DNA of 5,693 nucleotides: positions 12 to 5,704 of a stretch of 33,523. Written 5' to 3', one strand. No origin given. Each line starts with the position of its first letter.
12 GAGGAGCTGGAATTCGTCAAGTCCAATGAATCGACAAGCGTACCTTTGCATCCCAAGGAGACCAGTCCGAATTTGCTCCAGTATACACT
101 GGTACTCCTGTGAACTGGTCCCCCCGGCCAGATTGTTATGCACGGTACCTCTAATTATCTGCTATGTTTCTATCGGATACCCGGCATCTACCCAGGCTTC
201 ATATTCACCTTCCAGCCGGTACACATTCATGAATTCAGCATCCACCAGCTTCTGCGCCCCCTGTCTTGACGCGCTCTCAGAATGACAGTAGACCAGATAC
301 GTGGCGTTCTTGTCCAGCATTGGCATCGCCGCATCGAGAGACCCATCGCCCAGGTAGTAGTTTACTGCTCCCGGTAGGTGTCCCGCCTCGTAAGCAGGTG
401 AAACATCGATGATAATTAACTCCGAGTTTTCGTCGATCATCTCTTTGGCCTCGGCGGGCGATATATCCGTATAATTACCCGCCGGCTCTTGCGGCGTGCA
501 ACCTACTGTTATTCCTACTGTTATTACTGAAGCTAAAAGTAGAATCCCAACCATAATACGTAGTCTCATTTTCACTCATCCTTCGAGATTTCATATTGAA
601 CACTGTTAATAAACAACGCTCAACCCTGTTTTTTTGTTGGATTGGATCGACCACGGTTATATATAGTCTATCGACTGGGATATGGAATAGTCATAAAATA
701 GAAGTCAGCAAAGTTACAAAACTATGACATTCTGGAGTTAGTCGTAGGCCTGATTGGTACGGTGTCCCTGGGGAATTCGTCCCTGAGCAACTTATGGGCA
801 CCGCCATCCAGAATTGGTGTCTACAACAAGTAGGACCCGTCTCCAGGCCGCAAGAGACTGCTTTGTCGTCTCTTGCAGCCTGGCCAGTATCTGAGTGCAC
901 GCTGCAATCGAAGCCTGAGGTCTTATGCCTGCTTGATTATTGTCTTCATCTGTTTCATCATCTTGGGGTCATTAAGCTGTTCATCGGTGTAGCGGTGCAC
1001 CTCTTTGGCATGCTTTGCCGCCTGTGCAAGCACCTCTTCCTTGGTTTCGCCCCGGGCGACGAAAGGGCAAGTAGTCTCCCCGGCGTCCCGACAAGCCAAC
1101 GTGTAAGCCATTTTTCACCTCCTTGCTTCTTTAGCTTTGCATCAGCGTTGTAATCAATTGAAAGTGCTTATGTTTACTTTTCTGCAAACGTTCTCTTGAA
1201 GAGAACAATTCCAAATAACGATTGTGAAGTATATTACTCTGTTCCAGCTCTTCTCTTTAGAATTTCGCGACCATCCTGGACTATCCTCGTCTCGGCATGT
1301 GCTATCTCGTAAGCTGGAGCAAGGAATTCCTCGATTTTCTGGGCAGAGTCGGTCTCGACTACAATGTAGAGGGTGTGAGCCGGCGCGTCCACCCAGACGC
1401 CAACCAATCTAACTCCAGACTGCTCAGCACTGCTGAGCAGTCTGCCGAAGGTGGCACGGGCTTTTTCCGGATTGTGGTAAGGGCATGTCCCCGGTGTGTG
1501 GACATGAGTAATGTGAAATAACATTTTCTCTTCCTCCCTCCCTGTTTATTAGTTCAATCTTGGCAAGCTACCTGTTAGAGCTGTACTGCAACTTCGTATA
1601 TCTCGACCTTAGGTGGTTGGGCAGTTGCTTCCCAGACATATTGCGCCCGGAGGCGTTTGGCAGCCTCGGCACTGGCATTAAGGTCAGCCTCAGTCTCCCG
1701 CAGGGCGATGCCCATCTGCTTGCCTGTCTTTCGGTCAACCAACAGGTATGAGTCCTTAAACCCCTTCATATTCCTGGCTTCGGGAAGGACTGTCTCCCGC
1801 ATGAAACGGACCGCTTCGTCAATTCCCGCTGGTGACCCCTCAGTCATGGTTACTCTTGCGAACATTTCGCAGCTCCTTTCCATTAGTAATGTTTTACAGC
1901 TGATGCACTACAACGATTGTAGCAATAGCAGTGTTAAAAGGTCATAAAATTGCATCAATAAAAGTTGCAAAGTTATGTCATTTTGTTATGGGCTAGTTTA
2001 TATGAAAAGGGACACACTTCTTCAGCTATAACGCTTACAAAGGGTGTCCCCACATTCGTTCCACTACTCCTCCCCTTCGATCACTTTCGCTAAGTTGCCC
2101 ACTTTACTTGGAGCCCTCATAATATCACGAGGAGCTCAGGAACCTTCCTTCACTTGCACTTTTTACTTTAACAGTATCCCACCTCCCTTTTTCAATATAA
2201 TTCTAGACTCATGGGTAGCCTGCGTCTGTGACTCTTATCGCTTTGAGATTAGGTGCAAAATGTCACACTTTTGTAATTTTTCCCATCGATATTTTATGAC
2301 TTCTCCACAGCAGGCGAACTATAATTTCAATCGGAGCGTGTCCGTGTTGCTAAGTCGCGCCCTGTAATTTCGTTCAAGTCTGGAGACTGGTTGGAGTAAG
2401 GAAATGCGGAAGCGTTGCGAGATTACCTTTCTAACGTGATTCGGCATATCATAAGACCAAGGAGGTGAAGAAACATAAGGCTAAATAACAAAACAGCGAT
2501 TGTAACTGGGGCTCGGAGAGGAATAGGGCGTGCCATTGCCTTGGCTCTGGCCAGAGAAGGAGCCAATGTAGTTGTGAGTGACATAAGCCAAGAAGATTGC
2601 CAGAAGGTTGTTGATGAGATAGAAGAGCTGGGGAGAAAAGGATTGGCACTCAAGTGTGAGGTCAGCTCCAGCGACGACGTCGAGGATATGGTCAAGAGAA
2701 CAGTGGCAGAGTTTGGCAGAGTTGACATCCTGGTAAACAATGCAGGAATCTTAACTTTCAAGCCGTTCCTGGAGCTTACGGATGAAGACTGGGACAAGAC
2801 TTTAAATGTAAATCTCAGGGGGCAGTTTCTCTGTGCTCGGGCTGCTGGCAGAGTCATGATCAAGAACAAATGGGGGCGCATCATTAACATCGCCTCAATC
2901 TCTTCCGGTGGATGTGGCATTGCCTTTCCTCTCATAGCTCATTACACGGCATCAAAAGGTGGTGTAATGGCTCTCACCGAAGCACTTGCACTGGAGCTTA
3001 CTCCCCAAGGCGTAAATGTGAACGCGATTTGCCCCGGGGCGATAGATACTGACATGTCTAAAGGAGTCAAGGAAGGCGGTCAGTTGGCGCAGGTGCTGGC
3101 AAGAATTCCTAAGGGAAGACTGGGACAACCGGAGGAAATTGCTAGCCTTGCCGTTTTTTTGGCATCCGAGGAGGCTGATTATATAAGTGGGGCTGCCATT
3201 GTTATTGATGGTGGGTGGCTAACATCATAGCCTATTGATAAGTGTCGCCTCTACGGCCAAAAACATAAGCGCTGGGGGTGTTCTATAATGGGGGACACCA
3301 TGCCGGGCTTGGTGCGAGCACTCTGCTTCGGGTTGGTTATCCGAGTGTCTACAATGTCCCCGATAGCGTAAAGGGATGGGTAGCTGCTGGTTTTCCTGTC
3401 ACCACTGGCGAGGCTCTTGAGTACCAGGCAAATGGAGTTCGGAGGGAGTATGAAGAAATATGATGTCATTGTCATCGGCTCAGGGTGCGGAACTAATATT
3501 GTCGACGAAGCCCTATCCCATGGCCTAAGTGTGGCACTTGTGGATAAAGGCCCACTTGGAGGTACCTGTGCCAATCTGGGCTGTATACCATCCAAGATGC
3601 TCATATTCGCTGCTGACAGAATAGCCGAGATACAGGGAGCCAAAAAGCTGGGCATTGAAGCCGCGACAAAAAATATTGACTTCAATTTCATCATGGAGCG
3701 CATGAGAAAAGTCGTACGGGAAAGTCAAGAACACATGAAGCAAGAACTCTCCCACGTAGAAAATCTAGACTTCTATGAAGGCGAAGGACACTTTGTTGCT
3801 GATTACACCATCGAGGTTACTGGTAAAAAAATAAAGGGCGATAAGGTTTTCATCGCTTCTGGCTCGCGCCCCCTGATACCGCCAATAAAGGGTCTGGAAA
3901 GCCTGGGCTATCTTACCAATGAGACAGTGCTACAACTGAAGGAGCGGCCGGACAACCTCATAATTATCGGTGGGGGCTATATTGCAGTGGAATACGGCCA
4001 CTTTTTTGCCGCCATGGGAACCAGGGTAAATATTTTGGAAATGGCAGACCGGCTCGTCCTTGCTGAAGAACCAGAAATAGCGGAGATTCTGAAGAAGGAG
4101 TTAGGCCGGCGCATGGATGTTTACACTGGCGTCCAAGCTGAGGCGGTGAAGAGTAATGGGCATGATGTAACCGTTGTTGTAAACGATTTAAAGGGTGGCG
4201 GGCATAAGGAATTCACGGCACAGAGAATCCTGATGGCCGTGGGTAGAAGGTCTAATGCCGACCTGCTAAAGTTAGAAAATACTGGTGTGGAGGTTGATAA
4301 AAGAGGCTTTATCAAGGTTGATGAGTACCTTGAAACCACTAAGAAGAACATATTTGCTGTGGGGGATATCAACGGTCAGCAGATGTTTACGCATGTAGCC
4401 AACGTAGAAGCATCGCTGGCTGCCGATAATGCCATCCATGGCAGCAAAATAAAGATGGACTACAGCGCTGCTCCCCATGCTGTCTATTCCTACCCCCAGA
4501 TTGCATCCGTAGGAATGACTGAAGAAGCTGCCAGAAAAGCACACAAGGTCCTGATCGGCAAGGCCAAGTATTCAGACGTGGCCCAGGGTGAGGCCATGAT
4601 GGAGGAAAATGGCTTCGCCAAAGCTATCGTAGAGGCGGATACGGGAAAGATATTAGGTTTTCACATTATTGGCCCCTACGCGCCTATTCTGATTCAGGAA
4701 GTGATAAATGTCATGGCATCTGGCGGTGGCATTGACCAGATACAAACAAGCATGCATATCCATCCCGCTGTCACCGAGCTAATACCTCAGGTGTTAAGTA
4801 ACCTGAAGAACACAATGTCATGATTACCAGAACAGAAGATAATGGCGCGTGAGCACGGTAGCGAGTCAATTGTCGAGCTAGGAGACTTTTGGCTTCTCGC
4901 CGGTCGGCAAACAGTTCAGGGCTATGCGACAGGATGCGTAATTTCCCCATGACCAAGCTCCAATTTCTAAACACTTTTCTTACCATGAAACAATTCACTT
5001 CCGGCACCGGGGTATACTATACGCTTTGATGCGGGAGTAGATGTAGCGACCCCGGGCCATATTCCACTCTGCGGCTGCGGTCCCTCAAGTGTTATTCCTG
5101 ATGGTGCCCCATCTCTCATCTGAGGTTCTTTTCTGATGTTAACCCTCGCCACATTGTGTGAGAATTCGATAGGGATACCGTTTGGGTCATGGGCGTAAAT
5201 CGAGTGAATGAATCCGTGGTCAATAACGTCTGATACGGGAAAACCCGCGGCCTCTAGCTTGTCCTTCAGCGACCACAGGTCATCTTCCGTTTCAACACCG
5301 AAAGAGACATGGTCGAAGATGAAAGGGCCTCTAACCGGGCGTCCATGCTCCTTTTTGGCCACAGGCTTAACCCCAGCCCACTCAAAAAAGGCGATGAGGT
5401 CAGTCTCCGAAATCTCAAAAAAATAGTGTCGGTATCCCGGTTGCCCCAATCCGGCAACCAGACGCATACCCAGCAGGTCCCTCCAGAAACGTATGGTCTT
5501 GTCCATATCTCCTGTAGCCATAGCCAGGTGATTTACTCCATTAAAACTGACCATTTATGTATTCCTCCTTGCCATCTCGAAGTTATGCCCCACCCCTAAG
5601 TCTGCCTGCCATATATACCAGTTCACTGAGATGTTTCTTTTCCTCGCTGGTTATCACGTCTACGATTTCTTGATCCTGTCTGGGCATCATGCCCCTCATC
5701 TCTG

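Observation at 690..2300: Conserved 41-bp promoter/operator-like motif defining a small stress regulon (four copies, orientation locked to the downstream gene)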

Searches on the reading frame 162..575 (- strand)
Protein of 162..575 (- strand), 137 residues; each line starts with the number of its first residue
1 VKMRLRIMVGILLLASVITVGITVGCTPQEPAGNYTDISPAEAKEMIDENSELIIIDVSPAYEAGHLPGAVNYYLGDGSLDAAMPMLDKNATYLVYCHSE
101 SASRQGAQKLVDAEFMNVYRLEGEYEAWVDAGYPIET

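Call 7: search_protein_families(library=pfam, proteins=[window:162-575:-], max_evalue=0.01)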
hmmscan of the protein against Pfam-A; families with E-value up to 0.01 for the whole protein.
window:162-575:- (137 aa): 1 family
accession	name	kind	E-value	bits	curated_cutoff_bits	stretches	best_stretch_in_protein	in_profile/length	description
PF00581.25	Rhodanese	-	4.6e-16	59.6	22.2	1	39-130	1-101/102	Rhodanese-like domain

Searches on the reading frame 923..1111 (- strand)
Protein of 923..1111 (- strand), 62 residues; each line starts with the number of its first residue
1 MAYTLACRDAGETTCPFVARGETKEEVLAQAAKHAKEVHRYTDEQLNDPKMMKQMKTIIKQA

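Call 7: search_protein_families(library=pfam, proteins=[window:923-1111:-], max_evalue=0.01)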
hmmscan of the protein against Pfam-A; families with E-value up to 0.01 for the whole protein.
window:923-1111:- (62 aa): 1 family
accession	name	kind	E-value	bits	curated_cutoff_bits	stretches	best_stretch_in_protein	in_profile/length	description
PF06348.16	DUF1059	-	3.8e-11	43.5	21.1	1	3-60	2-55/56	Protein of unknown function (DUF1059)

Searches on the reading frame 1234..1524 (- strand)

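Call 7: search_protein_families(library=pfam, proteins=[window:1234-1524:-], max_evalue=0.01)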
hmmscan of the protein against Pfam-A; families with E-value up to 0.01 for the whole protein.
window:1234-1524:- (96 aa): 1 family
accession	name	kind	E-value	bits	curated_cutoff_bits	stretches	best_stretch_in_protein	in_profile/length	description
PF11746.14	DUF3303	-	1.2e-07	32.1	21.2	1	1-86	1-82/92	Domain of unknown function (DUF3303)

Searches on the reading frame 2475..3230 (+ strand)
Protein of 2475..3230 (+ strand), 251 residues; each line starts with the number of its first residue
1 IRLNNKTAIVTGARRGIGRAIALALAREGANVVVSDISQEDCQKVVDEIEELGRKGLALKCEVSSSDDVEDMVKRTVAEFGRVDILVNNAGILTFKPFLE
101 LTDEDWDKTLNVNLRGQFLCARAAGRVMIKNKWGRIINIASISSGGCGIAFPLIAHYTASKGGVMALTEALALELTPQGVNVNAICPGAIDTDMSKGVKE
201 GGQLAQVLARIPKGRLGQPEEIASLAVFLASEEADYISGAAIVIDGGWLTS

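Call 7: search_protein_families(library=pfam, proteins=[window:2475-3230:+], max_evalue=0.01)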
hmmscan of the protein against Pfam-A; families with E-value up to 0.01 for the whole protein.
window:2475-3230:+ (251 aa): 6 families
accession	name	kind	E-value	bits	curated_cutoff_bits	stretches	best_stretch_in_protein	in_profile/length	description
PF13561.12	adh_short_C2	-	1.1e-72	244.9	27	1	12-248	1-235/236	Enoyl-(Acyl carrier protein) reductase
PF00106.31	adh_short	-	7.3e-64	215.3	26.6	1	6-200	1-192/195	short chain dehydrogenase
PF08659.16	KR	-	2.8e-14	53.9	22.6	1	7-121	2-120/180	KR domain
PF23441.1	SDR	-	5.1e-08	33.1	27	1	2-248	4-255/258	SDR-like rossmann domain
PF02737.24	3HCDH_N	-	0.0021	18.4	22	1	17-72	10-63/180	3-hydroxyacyl-CoA dehydrogenase, NAD binding domain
PF02882.25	THF_DHG_CYH_C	-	0.0046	16.7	27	0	2-48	33-79/160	Tetrahydrofolate dehydrogenase/cyclohydrolase, NAD(P)-binding domain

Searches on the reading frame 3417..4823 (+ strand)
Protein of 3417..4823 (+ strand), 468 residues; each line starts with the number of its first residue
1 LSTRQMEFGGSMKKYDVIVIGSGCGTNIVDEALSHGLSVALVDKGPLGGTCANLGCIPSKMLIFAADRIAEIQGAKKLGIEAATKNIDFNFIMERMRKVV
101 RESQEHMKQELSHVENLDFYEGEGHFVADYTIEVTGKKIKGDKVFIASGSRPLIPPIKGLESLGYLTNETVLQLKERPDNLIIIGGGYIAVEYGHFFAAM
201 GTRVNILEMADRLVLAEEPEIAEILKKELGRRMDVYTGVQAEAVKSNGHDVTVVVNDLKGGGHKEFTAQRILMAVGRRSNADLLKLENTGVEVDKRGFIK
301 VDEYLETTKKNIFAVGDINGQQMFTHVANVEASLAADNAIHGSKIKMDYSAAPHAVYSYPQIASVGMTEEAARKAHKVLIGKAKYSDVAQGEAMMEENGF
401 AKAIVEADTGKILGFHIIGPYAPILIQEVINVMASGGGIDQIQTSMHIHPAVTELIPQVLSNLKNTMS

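Call 8: search_protein_families(library=pfam, proteins=[window:3417-4823:+], max_evalue=0.01)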
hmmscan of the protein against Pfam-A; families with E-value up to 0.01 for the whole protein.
window:3417-4823:+ (468 aa): 5 families
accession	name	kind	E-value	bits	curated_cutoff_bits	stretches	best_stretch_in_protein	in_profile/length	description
PF07992.20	Pyr_redox_2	-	9.8e-57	193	26.1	1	15-329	1-288/291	Pyridine nucleotide-disulphide oxidoreductase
PF02852.28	Pyr_redox_dim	-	1.1e-24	87.2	25.3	1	353-457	2-107/110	Pyridine nucleotide-disulphide oxidoreductase, dimerisation domain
PF00070.33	Pyr_redox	-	3.9e-14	53.3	22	1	181-255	2-79/82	Pyridine nucleotide-disulphide oxidoreductase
PF13738.12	Pyr_redox_3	-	4.2e-11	43.1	30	1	18-316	1-305/305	Pyridine nucleotide-disulphide oxidoreductase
PF00890.30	FAD_binding_2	-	0.006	16.3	20.4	0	16-280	1-206/414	FAD binding domain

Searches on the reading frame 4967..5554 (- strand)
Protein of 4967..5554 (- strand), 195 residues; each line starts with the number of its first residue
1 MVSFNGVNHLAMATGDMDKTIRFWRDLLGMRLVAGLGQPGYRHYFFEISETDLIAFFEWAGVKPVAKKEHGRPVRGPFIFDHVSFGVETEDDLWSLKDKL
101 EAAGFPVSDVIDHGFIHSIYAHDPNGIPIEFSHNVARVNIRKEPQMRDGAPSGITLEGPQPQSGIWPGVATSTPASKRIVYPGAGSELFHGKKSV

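Call 8: search_protein_families(library=pfam, proteins=[window:4967-5554:-], max_evalue=0.01)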
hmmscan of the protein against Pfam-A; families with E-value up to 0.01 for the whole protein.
window:4967-5554:- (195 aa): 3 families
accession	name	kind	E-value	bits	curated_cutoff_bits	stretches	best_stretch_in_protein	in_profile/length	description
PF00903.31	Glyoxalase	-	3.3e-18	66.7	20.6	1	7-131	2-121/121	Glyoxalase/Bleomycin resistance protein/Dioxygenase superfamily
PF18029.7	Glyoxalase_6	-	0.0041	18.2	23.6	1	11-128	3-102/106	Glyoxalase-like domain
PF22247.2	Diox-like_N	-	0.0067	17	27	0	81-110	2-31/60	Catechol 2,3-dioxygenase-like N-terminal domain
